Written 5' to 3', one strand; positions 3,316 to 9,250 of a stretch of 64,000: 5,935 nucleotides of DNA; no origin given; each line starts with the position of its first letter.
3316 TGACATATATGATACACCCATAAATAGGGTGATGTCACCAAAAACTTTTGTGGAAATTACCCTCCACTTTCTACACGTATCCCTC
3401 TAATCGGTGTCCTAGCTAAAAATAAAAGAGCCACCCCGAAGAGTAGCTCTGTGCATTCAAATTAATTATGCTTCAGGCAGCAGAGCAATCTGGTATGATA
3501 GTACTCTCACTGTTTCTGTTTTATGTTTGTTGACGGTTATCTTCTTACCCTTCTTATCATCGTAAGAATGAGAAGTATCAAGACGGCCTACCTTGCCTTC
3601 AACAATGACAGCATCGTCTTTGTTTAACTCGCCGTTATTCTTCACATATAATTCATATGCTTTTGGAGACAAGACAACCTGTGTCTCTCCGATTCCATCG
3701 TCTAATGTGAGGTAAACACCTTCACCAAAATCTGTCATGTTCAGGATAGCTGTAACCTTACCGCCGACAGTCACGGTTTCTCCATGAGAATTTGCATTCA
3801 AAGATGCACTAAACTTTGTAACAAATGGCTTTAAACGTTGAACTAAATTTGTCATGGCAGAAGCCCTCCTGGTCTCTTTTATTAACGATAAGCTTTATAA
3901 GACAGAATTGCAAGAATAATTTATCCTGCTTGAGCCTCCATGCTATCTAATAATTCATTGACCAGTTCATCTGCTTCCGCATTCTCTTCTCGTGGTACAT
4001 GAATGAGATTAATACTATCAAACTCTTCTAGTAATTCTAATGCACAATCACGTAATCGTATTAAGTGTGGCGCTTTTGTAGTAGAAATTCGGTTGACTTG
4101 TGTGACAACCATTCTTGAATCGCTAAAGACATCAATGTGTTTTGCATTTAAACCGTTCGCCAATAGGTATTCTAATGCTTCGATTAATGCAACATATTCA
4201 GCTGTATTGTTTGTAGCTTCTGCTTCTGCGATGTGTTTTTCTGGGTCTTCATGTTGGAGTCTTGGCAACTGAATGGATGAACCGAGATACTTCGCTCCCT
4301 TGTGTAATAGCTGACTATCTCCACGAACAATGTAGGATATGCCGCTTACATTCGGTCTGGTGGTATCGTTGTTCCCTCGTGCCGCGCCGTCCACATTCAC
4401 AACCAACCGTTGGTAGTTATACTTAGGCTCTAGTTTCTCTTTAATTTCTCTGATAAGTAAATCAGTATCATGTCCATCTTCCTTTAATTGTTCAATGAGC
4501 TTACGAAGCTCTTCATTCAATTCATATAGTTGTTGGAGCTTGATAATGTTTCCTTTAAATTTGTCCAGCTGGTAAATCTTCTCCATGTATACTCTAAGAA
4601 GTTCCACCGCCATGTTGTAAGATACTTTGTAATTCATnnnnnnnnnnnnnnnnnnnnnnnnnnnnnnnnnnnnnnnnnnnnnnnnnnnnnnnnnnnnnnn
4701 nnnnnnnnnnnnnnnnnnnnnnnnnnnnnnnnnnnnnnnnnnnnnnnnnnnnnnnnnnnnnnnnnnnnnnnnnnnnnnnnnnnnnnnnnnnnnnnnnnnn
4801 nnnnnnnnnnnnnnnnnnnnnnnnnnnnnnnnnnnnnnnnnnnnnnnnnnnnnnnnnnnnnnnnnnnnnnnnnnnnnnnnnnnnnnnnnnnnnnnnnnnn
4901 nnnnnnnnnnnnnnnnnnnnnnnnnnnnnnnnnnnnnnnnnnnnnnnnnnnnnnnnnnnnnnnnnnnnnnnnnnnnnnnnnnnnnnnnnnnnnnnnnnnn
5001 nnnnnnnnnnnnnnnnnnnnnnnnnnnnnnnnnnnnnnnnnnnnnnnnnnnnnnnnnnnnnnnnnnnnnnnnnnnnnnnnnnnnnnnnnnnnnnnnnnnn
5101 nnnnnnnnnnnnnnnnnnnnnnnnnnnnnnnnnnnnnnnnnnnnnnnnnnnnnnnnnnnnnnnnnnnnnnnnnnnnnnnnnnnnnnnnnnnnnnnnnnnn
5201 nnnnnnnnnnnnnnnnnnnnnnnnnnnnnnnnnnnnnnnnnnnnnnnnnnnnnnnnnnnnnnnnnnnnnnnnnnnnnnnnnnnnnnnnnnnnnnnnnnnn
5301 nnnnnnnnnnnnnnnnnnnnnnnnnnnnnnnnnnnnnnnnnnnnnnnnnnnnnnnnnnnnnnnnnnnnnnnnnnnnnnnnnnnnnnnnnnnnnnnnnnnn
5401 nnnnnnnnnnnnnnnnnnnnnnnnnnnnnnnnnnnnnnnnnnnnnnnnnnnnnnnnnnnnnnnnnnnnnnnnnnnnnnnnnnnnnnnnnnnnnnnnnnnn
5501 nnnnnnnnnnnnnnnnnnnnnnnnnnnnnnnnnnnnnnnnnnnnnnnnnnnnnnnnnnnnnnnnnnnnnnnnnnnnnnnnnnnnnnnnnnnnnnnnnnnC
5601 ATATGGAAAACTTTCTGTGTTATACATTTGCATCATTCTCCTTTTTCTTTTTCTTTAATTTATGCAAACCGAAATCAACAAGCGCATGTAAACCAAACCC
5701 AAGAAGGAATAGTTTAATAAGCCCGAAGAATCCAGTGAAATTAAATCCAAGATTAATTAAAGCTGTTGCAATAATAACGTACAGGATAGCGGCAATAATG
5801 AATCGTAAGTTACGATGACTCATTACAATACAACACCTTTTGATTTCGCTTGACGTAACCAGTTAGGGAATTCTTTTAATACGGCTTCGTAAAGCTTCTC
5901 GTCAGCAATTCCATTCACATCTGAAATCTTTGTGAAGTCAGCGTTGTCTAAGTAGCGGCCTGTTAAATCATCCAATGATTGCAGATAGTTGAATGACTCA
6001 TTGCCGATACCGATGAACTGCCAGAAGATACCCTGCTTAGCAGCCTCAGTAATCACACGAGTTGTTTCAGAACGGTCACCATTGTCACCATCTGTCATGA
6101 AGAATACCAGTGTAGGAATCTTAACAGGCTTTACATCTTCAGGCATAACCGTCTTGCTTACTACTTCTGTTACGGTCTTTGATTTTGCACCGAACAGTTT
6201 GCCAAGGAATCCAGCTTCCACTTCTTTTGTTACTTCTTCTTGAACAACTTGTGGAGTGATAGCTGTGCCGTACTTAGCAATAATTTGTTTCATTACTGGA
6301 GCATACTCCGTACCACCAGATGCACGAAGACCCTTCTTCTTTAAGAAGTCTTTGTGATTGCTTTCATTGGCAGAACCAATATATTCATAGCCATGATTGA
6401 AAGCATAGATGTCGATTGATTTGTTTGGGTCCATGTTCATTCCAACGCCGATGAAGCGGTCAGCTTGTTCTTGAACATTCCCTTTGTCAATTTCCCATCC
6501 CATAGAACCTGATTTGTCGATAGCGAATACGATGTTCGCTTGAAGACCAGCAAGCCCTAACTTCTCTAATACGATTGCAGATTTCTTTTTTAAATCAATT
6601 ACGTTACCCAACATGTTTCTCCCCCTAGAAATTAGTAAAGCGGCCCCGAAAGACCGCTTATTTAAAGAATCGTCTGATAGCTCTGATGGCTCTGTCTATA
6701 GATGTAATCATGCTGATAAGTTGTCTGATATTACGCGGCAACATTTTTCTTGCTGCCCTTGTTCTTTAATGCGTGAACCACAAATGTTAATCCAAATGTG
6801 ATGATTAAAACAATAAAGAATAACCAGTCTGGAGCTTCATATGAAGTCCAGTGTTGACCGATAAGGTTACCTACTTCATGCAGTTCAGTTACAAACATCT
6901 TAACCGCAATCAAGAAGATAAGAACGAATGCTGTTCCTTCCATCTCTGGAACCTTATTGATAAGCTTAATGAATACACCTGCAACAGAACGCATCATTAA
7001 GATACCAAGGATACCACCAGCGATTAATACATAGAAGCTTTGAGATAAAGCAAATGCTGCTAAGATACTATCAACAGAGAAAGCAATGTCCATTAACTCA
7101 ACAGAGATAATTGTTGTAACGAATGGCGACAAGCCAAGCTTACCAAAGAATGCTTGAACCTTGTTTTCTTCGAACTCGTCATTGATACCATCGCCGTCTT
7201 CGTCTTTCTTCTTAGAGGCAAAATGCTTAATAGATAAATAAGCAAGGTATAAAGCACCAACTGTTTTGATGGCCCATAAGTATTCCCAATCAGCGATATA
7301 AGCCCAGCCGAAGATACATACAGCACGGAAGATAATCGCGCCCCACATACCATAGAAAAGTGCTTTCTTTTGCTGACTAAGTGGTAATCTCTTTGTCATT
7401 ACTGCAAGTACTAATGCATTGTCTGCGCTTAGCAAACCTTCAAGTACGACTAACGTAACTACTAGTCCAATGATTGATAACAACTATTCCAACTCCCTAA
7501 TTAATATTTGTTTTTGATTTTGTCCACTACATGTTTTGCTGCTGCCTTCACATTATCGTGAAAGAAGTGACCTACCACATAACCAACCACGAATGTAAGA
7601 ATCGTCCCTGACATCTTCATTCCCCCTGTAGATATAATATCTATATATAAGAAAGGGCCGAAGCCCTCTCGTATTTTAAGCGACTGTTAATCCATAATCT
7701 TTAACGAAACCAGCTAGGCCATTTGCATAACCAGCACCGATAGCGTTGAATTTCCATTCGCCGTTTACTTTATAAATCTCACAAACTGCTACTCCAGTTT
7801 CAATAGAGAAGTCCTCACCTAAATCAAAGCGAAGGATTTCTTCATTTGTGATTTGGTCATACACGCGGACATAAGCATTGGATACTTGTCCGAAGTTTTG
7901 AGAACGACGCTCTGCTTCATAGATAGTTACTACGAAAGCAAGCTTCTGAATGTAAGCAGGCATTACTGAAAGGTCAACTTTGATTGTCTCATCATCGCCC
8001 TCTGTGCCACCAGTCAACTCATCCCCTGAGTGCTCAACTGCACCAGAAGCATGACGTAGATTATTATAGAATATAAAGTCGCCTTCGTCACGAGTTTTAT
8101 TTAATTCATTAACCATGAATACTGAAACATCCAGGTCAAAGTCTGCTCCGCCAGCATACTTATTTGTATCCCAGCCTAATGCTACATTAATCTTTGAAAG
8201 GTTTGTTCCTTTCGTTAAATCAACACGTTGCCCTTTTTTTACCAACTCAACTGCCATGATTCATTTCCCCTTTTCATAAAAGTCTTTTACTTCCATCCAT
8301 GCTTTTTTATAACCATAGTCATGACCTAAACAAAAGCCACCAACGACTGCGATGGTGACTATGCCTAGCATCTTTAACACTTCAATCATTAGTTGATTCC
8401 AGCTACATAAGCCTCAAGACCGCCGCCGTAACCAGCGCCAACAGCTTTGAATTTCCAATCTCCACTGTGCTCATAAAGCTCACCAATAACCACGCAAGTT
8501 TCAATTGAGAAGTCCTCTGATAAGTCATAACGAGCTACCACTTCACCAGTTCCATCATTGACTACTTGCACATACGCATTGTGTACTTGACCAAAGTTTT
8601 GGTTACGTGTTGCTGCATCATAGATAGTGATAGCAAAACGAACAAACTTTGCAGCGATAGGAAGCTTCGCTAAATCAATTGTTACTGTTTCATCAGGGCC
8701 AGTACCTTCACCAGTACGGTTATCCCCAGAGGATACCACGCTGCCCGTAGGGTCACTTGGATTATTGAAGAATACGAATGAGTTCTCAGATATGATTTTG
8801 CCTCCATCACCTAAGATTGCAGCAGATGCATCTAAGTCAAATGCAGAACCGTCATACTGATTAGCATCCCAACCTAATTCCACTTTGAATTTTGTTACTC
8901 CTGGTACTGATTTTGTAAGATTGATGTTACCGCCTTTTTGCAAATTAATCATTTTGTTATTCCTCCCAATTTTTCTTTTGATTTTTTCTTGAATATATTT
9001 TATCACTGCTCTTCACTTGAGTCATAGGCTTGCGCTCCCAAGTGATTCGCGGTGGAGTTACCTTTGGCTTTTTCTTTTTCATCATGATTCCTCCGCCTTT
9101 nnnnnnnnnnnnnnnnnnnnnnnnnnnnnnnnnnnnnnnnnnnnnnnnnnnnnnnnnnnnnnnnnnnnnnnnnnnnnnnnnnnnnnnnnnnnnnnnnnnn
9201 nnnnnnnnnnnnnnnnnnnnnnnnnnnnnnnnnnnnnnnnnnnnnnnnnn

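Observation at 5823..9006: Phage-encoded Ter cluster: TerY-like vWA + TerC + two TerD paralogues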

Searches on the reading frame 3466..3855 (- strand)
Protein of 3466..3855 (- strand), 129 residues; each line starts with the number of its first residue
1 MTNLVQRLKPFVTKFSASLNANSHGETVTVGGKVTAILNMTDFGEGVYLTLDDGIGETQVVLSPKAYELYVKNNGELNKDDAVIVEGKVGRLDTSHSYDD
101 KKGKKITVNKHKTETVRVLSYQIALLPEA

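Call 3: search_protein_families(library=pfam, proteins=[window:3466-3855:-], max_evalue=0.01)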
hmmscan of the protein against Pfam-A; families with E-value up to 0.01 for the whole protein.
window:3466-3855:- (129 aa): 2 families
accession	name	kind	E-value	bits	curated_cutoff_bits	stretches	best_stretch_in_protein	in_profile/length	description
PF01336.31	tRNA_anti-codon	-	9.7e-08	32.3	27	1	28-93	1-61/75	OB-fold nucleic acid binding domain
PF07591.16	PT-HINT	-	0.00046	20.9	27.7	1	26-114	26-103/137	Pretoxin HINT domain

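Call 68: search_protein_families(library=phrogs, proteins=[window:3466-3855:-], max_evalue=0.0001)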
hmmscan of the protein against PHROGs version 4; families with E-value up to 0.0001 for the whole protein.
window:3466-3855:- (129 aa): 0 families

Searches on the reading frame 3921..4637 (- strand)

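Call 3: search_protein_families(library=pfam, proteins=[window:3921-4637:-], max_evalue=0.01)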
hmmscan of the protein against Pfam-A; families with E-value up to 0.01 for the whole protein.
window:3921-4637:- (238 aa): 2 families
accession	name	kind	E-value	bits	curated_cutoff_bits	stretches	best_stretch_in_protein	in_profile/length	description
PF13456.12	RVT_3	-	2.2e-16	60.3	21.6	1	139-228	36-122/123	Reverse transcriptase-like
PF00075.30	RNase_H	-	3.9e-06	27.5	25.8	1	129-189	29-84/141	RNase H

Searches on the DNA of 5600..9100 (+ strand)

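Call 4: search_dna_similar(query=window:5600-9100:+, collection=phages, mode=near, max_rows=30)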
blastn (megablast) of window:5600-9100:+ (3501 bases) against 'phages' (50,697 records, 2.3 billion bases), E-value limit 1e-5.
No match.

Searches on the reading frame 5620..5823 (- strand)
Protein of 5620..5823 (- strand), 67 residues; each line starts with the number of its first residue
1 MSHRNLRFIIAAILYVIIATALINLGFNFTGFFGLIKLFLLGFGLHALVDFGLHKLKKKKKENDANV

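Call 3: search_protein_families(library=pfam, proteins=[window:5620-5823:-], max_evalue=0.01)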
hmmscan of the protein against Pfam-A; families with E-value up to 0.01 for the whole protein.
window:5620-5823:- (67 aa): 1 family
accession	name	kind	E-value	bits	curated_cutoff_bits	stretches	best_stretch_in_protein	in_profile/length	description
PF13239.11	2TM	-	0.0017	18.8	24.8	1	4-61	9-69/79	2TM domain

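Call 12: search_protein_families(library=padloc, proteins=[window:5620-5823:-], max_evalue=0.001)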
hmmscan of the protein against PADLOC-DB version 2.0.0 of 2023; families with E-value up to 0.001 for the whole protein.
window:5620-5823:- (67 aa): 0 families

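Call 68: search_protein_families(library=phrogs, proteins=[window:5620-5823:-], max_evalue=0.0001)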
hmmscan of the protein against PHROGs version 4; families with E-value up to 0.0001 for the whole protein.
window:5620-5823:- (67 aa): 0 families
